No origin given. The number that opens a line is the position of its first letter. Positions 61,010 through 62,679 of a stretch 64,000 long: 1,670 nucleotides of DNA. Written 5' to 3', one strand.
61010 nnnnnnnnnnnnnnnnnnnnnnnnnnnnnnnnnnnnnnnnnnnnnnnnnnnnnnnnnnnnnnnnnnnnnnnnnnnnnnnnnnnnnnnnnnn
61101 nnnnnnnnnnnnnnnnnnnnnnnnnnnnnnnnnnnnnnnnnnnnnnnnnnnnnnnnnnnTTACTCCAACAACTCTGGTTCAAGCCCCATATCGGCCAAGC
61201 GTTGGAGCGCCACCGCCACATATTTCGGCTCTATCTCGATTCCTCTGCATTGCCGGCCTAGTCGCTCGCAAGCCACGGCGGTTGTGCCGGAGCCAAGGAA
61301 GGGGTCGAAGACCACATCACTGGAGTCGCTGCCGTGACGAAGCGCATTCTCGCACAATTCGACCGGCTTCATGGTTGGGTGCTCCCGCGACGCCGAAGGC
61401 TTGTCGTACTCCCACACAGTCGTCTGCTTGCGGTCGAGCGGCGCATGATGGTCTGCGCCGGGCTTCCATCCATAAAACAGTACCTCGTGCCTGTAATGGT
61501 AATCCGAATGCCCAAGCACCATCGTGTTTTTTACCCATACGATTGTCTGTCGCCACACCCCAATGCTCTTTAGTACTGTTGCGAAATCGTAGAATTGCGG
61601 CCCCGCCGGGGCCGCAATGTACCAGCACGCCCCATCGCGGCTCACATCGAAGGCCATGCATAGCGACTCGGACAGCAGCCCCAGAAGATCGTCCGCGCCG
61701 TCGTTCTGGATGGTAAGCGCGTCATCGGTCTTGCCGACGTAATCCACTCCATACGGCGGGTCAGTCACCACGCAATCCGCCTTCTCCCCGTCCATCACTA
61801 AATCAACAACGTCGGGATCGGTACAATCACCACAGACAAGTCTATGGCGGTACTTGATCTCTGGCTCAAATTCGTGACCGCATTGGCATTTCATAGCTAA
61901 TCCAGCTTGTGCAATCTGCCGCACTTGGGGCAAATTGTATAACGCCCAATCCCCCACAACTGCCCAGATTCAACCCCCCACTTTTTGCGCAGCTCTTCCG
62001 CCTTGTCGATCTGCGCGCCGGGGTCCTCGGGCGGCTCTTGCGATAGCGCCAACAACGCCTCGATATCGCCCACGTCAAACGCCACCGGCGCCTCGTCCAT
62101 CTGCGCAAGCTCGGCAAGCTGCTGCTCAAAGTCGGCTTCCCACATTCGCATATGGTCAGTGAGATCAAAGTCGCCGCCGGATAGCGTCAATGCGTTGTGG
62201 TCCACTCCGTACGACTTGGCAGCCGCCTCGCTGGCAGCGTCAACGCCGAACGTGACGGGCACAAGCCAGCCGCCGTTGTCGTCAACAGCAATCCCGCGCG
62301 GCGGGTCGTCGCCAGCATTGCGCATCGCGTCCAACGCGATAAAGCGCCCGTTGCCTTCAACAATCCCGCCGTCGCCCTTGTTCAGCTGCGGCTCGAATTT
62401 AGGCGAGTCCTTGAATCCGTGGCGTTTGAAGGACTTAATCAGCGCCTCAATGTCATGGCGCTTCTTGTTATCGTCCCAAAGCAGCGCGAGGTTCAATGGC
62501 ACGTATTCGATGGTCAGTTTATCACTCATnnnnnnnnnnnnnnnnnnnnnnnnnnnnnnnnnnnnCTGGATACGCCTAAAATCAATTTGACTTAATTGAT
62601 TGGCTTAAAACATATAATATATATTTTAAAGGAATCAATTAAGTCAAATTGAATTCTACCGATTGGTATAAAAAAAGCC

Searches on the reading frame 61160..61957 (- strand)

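Call 6: search_protein_families(library=pfam, max_evalue=0.01, proteins=[window:61160-61957:-])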
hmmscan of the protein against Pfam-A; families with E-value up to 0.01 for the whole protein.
window:61160-61957:- (265 aa): 2 families
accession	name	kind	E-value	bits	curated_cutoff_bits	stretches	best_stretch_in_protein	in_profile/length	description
PF01555.25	N6_N4_Mtase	-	8.3e-27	95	26.7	1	61-250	2-219/221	DNA methylase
PF01170.24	UPF0020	-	0.0012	19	22.3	0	48-71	110-133/197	RMKL-like, methyltransferase domain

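Call 8: search_protein_families(library=phrogs, max_evalue=0.001, proteins=[window:61160-61957:-])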
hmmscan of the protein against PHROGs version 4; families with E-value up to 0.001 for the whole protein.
window:61160-61957:- (265 aa): 10 families
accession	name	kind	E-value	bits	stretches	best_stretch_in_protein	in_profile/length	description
phrog_498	-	other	3.4e-74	251.5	1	37-257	200-423/633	DNA methyltransferase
phrog_67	-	other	2.7e-44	153.4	1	37-262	123-351/743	DNA methyltransferase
phrog_23085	-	unknown function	2.5e-28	99.5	1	155-255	2-106/138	-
phrog_3008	-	other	8e-25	88.5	1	167-257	120-214/244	DNA methyltransferase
phrog_18293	-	other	2.8e-13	50.8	1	180-255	33-108/119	methyltransferase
phrog_8769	-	other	1.2e-10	42.1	1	212-254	11-53/71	methyltransferase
phrog_6952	-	other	4.1e-10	40.8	1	179-255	99-176/181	DNA methyltransferase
phrog_23148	-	unknown function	3.2e-09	38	1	190-256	82-148/165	-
phrog_12517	-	unknown function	5.2e-07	30.1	1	194-257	88-150/316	-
phrog_10183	-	other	0.00028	20.2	0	210-246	113-149/889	DNA methyltransferase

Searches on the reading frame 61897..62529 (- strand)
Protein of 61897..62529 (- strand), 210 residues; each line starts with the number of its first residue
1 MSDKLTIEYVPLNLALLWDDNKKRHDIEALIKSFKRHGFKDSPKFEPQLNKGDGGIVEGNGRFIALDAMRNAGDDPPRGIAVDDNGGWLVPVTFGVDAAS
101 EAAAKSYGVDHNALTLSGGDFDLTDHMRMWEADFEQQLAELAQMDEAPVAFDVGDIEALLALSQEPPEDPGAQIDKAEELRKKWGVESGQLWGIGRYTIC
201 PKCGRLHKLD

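Call 6: search_protein_families(library=pfam, max_evalue=0.01, proteins=[window:61897-62529:-])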
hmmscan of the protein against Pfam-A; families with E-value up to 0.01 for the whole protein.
window:61897-62529:- (210 aa): 0 families

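Call 8: search_protein_families(library=phrogs, max_evalue=0.001, proteins=[window:61897-62529:-])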
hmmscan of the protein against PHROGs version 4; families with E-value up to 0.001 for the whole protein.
window:61897-62529:- (210 aa): 3 families
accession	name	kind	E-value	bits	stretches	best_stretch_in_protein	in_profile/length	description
phrog_498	-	other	3.6e-08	33.4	1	7-196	35-200/633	DNA methyltransferase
phrog_620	-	DNA, RNA and nucleotide metabolism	1e-05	26.7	1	1-173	3-148/217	ParB-like partition protein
phrog_723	-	DNA, RNA and nucleotide metabolism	9.3e-05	23.3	1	4-171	10-152/223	ParB-like partition protein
